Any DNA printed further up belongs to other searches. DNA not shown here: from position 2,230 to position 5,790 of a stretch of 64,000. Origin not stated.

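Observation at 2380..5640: Full-length TonB-dependent-receptor/SusC-like outer-membrane protein encoded in a phage moron-like cassette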

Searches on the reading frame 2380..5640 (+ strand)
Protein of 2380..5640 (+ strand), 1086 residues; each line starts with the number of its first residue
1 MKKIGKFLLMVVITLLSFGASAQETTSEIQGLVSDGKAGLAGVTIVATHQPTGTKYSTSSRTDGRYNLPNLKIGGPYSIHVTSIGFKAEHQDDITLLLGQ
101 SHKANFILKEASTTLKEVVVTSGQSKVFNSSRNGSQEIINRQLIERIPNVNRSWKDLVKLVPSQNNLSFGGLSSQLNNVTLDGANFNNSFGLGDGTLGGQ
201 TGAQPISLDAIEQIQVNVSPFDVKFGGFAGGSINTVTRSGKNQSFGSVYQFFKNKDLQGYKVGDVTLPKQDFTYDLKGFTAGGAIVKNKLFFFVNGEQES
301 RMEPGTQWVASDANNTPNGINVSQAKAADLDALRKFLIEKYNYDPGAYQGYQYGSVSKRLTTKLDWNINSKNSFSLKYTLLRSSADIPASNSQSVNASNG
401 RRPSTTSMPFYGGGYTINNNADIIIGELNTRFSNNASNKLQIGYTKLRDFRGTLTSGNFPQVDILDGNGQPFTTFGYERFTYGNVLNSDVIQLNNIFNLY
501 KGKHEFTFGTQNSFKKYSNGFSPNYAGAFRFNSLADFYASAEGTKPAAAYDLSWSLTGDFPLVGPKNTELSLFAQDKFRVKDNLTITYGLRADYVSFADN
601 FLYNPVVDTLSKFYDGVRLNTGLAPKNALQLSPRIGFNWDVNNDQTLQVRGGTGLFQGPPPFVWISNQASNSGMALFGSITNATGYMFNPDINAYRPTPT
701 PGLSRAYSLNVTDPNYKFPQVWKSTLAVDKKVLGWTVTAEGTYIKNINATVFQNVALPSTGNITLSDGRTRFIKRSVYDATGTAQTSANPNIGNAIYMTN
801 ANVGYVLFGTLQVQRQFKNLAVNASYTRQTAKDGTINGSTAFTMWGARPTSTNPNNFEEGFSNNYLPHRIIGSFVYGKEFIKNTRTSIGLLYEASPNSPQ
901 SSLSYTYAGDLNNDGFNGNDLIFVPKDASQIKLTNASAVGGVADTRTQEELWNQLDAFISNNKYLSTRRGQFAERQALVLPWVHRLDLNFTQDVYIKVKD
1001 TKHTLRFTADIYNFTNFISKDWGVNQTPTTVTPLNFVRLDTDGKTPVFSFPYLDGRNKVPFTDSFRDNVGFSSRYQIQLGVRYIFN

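Call 3: search_protein_families(library=pfam, proteins=[window:2380-5640:+], max_evalue=0.01)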
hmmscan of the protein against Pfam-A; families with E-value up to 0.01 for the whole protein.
window:2380-5640:+ (1086 aa): 5 families
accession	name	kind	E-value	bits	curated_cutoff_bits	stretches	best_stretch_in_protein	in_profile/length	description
PF25183.1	OMP_b-brl_4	-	1.7e-40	139.7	30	1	236-1017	1-808/838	Outer membrane beta barrel domain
PF13620.12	CarboxypepD_reg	-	3.5e-15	56.5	32.3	1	29-108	2-81/82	Carboxypeptidase regulatory-like domain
PF13715.12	CarbopepD_reg_2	-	4.7e-08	33.4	32.2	1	29-120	1-88/88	CarboxypepD_reg-like domain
PF07715.20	Plug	-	2e-05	25.5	23.9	1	144-231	29-105/107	TonB-dependent Receptor Plug Domain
PF00593.30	TonB_dep_Rec_b-barrel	-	0.0048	17.2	27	1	381-655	22-239/436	TonB dependent receptor-like, beta-barrel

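Call 4: search_protein_families(library=ncbifam, proteins=[window:2380-5640:+], max_evalue=0.01)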
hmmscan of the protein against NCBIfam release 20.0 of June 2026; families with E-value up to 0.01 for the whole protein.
window:2380-5640:+ (1086 aa): 1 family
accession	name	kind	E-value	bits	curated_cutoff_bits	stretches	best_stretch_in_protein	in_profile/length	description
NF010010.0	PRK13483.1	equivalog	0.00033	18.8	927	0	108-248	25-173/660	ligand-gated channel protein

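Call 5: search_protein_families(library=phrogs, proteins=[window:2380-5640:+], max_evalue=0.001)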
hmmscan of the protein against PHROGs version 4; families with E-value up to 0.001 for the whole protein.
window:2380-5640:+ (1086 aa): 0 families

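Call 7: search_dna_similar(query=window:2380-5640:+, collection=phages, mode=protein, max_rows=30)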
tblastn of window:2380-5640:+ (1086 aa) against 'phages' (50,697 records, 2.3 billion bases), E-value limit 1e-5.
Records with a match: 2; places in all: 2; records where one place covers at least 80% of the query: 1.
Best place of each record, by identity: <60% 2.
By first word of the organism name: Bacteriophage 2.
By host as written in the record: - 2.
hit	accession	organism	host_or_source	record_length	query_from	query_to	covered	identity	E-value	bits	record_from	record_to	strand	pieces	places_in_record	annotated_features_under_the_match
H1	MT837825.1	Bacteriophage sp.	human fecal samples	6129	1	1085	100%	30.9%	7e-118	406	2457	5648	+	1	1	record has no annotation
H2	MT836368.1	Bacteriophage sp.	human fecal samples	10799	8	82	7%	38.7%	3e-7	61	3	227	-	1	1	record has no annotation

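Call 10: find_homologous_proteins(query=window:2380-5640:+, max_evalue=1e-10)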
Query window:2380-5640:+ (1086 aa): 5063 proteins with E <= 1e-10 among 8000 candidates; the best 120 are listed.
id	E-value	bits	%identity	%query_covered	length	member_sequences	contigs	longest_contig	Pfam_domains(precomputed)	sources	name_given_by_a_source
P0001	0.0e+0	2458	100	100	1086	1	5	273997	PF13715.13,PF25183.2,PF07715.21,PF13620.13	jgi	jgi:hypothetical protein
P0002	0.0e+0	2437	100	99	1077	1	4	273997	PF13715.13,PF25183.2,PF07715.21,PF13620.13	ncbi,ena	-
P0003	0.0e+0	2430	98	100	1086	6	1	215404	PF13715.13,PF25183.2,PF07715.21,PF13620.13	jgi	jgi:hypothetical protein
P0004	0.0e+0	2424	98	100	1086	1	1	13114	PF13715.13,PF25183.2,PF07715.21,PF13620.13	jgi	jgi:hypothetical protein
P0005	0.0e+0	2416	98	100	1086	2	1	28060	PF13715.13,PF25183.2,PF07715.21,PF13620.13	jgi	jgi:hypothetical protein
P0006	0.0e+0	2416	98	100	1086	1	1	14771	PF13715.13,PF25183.2,PF07715.21,PF13620.13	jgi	jgi:hypothetical protein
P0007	0.0e+0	2406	97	100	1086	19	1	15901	PF13715.13,PF25183.2,PF07715.21,PF13620.13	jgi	jgi:hypothetical protein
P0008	0.0e+0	2404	98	99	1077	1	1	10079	PF13715.13,PF25183.2,PF07715.21,PF13620.13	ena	-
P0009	0.0e+0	2361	96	99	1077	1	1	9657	PF13715.13,PF25183.2,PF07715.21,PF13620.13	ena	-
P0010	0.0e+0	2356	95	100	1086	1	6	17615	PF13715.13,PF25183.2,PF13620.13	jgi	jgi:outer membrane receptor for ferrienterochelin and colicin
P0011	0.0e+0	2343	95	100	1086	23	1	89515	PF13715.13,PF25183.2,PF13620.13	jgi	-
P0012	0.0e+0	2331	95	99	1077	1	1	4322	PF13715.13,PF25183.2,PF07715.21,PF13620.13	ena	-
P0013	0.0e+0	2331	95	99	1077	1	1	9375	PF13715.13,PF25183.2,PF13620.13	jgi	-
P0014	0.0e+0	2319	95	99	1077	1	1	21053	PF13715.13,PF25183.2,PF07715.21,PF13620.13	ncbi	-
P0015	0.0e+0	2318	94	99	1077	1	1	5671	PF13715.13,PF25183.2,PF07715.21,PF13620.13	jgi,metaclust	metaclust:\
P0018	0.0e+0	2289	92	100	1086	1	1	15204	PF13715.13,PF25183.2,PF13620.13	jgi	jgi:outer membrane receptor for ferrienterochelin and colicin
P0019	0.0e+0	2274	91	100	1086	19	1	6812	PF13715.13,PF25183.2,PF07715.21,PF13620.13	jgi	jgi:hypothetical protein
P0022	0.0e+0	2266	91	100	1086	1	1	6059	PF13715.13,PF25183.2,PF07715.21,PF13620.13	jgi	jgi:outer membrane receptor for ferrienterochelin and colicin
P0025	0.0e+0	2253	90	100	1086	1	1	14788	PF13715.13,PF25183.2,PF13620.13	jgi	-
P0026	0.0e+0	2252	90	100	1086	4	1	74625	PF13715.13,PF25183.2,PF07715.21,PF13620.13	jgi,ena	jgi:outer membrane receptor for ferrienterochelin and colicin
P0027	0.0e+0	2252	90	100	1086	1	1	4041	PF13715.13,PF25183.2,PF13620.13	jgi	jgi:hypothetical protein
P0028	0.0e+0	2250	90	100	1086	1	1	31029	PF13715.13,PF25183.2,PF13620.13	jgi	jgi:outer membrane receptor for ferrienterochelin and colicin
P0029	0.0e+0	2249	90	100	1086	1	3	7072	PF13715.13,PF25183.2,PF13620.13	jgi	jgi:outer membrane receptor for ferrienterochelin and colicin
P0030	0.0e+0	2245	90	100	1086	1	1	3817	PF13715.13,PF25183.2,PF13620.13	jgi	jgi:hypothetical protein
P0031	0.0e+0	2245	90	100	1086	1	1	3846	PF13715.13,PF25183.2,PF13620.13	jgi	jgi:hypothetical protein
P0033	0.0e+0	2239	90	100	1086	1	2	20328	PF13715.13,PF25183.2,PF13620.13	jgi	-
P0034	0.0e+0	2234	89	100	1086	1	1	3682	PF13715.13,PF25183.2,PF13620.13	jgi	jgi:hypothetical protein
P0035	0.0e+0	2232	89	100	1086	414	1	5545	PF13715.13,PF25183.2,PF13620.13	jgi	jgi:hypothetical protein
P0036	0.0e+0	2229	89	100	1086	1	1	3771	PF13715.13,PF25183.2,PF13620.13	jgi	jgi:hypothetical protein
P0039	0.0e+0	2216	88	100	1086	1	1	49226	PF13715.13,PF25183.2,PF07715.21,PF13620.13,PF00593.31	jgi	-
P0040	0.0e+0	2215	89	100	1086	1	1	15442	PF13715.13,PF25183.2,PF07715.21,PF13620.13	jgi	-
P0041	0.0e+0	2214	88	100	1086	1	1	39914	PF13715.13,PF25183.2,PF07715.21,PF13620.13,PF00593.31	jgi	-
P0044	0.0e+0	2210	88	100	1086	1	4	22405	PF13715.13,PF25183.2,PF07715.21,PF13620.13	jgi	jgi:outer membrane receptor for ferrienterochelin and colicin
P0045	0.0e+0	2208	88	100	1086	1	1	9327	PF13715.13,PF25183.2,PF07715.21,PF13620.13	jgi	jgi:hypothetical protein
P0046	0.0e+0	2208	88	100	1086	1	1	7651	PF13715.13,PF25183.2,PF07715.21,PF13620.13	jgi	jgi:hypothetical protein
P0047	0.0e+0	2205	88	100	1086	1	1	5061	PF13715.13,PF25183.2,PF07715.21,PF13620.13,PF00593.31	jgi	jgi:hypothetical protein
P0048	0.0e+0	2204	88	100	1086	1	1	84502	PF13715.13,PF25183.2,PF07715.21,PF13620.13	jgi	jgi:hypothetical protein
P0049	0.0e+0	2203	88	100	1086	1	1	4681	PF13715.13,PF25183.2,PF07715.21,PF13620.13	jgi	jgi:hypothetical protein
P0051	0.0e+0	2201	88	100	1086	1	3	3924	PF13715.13,PF25183.2,PF07715.21,PF13620.13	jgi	jgi:hypothetical protein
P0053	0.0e+0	2199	88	100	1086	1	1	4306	PF13715.13,PF25183.2,PF07715.21,PF13620.13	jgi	-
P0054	0.0e+0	2199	88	100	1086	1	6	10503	PF13715.13,PF25183.2,PF07715.21,PF13620.13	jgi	jgi:hypothetical protein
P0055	0.0e+0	2199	88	100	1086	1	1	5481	PF13715.13,PF25183.2,PF07715.21,PF13620.13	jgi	jgi:hypothetical protein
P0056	0.0e+0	2199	88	100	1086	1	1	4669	PF13715.13,PF25183.2,PF07715.21,PF13620.13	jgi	jgi:hypothetical protein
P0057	0.0e+0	2198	88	100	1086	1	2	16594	PF13715.13,PF25183.2,PF07715.21,PF13620.13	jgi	jgi:hypothetical protein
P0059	0.0e+0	2197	88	100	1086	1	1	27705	PF13715.13,PF25183.2,PF07715.21,PF13620.13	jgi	jgi:hypothetical protein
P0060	0.0e+0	2197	88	100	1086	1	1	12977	PF13715.13,PF25183.2,PF07715.21,PF13620.13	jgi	jgi:hypothetical protein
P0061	0.0e+0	2196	88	100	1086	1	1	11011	PF13715.13,PF25183.2,PF07715.21,PF13620.13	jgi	jgi:hypothetical protein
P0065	0.0e+0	2189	88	100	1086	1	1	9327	PF13715.13,PF25183.2,PF07715.21,PF13620.13,PF00593.31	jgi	jgi:hypothetical protein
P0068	0.0e+0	2187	87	100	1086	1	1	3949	PF13715.13,PF25183.2,PF07715.21,PF13620.13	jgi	-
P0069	0.0e+0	2187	87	100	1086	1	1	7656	PF13715.13,PF25183.2,PF07715.21,PF13620.13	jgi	jgi:hypothetical protein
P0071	0.0e+0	2186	87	100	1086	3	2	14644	PF13715.13,PF25183.2,PF13620.13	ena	-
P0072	0.0e+0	2184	87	100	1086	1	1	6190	PF13715.13,PF25183.2,PF07715.21,PF13620.13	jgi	jgi:hypothetical protein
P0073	0.0e+0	2184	87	100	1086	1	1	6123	PF13715.13,PF25183.2,PF07715.21,PF13620.13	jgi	jgi:hypothetical protein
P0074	0.0e+0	2184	87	100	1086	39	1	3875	PF13715.13,PF25183.2,PF07715.21,PF13620.13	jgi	jgi:hypothetical protein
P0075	0.0e+0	2183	87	100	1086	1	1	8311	PF13715.13,PF25183.2,PF07715.21,PF13620.13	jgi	jgi:hypothetical protein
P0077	0.0e+0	2182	87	100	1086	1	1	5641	PF13715.13,PF25183.2,PF07715.21,PF13620.13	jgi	jgi:hypothetical protein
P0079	0.0e+0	2180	87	100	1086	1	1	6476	PF13715.13,PF25183.2,PF07715.21,PF13620.13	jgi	jgi:hypothetical protein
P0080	0.0e+0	2179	87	100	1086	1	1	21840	PF13715.13,PF25183.2,PF07715.21,PF13620.13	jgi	jgi:outer membrane receptor for ferrienterochelin and colicin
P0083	0.0e+0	2177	87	100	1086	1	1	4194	PF13715.13,PF25183.2,PF07715.21,PF13620.13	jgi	jgi:outer membrane receptor for ferrienterochelin and colicin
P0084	0.0e+0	2177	87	100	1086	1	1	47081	PF13715.13,PF25183.2,PF07715.21,PF13620.13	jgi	-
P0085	0.0e+0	2177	87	100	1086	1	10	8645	PF13715.13,PF25183.2,PF07715.21,PF13620.13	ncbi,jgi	jgi:outer membrane receptor for ferrienterochelin and colicin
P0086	0.0e+0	2177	87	100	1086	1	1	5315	PF13715.13,PF25183.2,PF07715.21,PF13620.13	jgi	jgi:outer membrane receptor for ferrienterochelin and colicin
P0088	0.0e+0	2176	87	100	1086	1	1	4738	PF13715.13,PF25183.2,PF07715.21,PF13620.13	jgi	jgi:outer membrane receptor for ferrienterochelin and colicin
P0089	0.0e+0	2176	87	100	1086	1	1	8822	PF13715.13,PF25183.2,PF07715.21,PF13620.13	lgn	-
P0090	0.0e+0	2176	87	100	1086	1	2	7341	PF13715.13,PF25183.2,PF07715.21,PF13620.13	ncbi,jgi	jgi:outer membrane receptor for ferrienterochelin and colicin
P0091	0.0e+0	2173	87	100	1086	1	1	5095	PF13715.13,PF25183.2,PF07715.21,PF13620.13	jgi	jgi:outer membrane receptor for ferrienterochelin and colicin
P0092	0.0e+0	2173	87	100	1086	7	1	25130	PF13715.13,PF25183.2,PF07715.21,PF13620.13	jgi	jgi:hypothetical protein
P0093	0.0e+0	2170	87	100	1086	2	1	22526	PF13715.13,PF25183.2,PF07715.21,PF13620.13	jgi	-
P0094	0.0e+0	2170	87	100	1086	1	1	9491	PF13715.13,PF25183.2,PF07715.21,PF13620.13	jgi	jgi:hypothetical protein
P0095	0.0e+0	2169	87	100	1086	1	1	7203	PF13715.13,PF25183.2,PF07715.21,PF13620.13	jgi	jgi:hypothetical protein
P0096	0.0e+0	2169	87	100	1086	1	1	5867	PF13715.13,PF25183.2,PF07715.21,PF13620.13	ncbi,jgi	jgi:outer membrane receptor for ferrienterochelin and colicin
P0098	0.0e+0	2167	87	100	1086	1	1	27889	PF13715.13,PF25183.2,PF07715.21,PF13620.13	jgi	jgi:hypothetical protein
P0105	0.0e+0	2157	87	99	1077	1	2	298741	PF13715.13,PF25183.2,PF07715.21,PF13620.13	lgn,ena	-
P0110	0.0e+0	2150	86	100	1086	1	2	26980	PF13715.13,PF25183.2,PF07715.21,PF13620.13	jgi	jgi:hypothetical protein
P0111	0.0e+0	2148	86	100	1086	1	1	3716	PF13715.13,PF25183.2,PF07715.21,PF13620.13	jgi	jgi:hypothetical protein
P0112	0.0e+0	2145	86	100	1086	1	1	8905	PF13715.13,PF25183.2,PF07715.21,PF13620.13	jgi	jgi:hypothetical protein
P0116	0.0e+0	2126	85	100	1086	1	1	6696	PF13715.13,PF25183.2,PF07715.21,PF13620.13,PF00593.31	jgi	jgi:hypothetical protein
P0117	0.0e+0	2126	85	100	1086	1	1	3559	PF13715.13,PF25183.2,PF07715.21,PF13620.13,PF00593.31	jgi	jgi:hypothetical protein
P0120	0.0e+0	2111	85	100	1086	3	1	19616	PF13715.13,PF25183.2,PF07715.21,PF13620.13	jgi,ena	jgi:hypothetical protein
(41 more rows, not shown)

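Call 11: find_encoding_contigs(protein=P0001, flank=10000, max_places=5)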
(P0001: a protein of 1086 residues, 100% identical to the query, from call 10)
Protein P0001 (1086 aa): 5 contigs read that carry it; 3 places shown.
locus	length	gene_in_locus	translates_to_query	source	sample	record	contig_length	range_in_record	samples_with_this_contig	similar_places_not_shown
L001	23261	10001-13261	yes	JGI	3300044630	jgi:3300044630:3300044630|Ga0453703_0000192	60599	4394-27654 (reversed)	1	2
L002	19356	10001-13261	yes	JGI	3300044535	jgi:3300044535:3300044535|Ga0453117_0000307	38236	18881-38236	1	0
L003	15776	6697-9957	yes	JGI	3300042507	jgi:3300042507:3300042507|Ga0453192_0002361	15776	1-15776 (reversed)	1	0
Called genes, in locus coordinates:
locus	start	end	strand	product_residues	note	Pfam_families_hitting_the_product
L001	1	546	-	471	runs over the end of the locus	-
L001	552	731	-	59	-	-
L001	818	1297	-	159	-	PF00011:HSP20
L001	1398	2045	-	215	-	-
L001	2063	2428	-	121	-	-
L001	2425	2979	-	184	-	-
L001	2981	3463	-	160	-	PF06941:NT5C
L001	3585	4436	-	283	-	PF02562:PhoH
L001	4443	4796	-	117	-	-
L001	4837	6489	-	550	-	-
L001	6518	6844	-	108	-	PF11753:DUF3310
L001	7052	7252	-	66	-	-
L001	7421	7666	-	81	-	-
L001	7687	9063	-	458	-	PF00270:DEAD, PF04851:ResIII, PF00271:Helicase_C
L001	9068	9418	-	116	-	-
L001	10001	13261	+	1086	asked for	PF13620:CarboxypepD_reg, PF13715:CarbopepD_reg_2, PF07715:Plug (faint), PF25183:OMP_b-brl_4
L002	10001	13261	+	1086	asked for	PF13620:CarboxypepD_reg, PF13715:CarbopepD_reg_2, PF07715:Plug (faint), PF25183:OMP_b-brl_4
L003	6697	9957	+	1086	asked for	PF13620:CarboxypepD_reg, PF13715:CarbopepD_reg_2, PF07715:Plug (faint), PF25183:OMP_b-brl_4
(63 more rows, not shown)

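Call 12: find_encoding_contigs(protein=P0105, flank=10000, max_places=3)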
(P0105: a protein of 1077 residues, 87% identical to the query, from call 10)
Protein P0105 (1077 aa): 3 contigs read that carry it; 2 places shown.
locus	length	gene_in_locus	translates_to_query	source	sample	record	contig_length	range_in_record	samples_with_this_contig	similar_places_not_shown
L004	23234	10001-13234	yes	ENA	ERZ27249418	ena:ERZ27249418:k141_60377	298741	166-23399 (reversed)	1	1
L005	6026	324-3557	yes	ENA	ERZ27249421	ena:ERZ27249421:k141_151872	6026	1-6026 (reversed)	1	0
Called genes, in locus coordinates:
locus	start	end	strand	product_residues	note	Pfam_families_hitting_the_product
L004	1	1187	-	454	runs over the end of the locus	-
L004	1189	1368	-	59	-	-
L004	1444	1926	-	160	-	PF00011:HSP20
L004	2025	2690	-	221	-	-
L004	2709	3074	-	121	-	-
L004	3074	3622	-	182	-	-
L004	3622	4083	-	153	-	PF00702:Hydrolase (faint), PF06941:NT5C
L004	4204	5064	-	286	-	PF02562:PhoH, PF13604:AAA_30 (faint)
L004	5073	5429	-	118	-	-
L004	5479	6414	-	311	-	-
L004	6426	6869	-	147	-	PF00383:dCMP_cyt_deam_1, PF14437:MafB19-deam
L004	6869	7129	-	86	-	PF11753:DUF3310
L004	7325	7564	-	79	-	-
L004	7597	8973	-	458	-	PF00270:DEAD, PF04851:ResIII, PF00271:Helicase_C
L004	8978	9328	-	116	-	-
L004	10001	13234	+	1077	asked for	PF13620:CarboxypepD_reg, PF13715:CarbopepD_reg_2, PF07715:Plug (faint), PF25183:OMP_b-brl_4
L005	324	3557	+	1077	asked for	PF13620:CarboxypepD_reg, PF13715:CarbopepD_reg_2, PF07715:Plug (faint), PF25183:OMP_b-brl_4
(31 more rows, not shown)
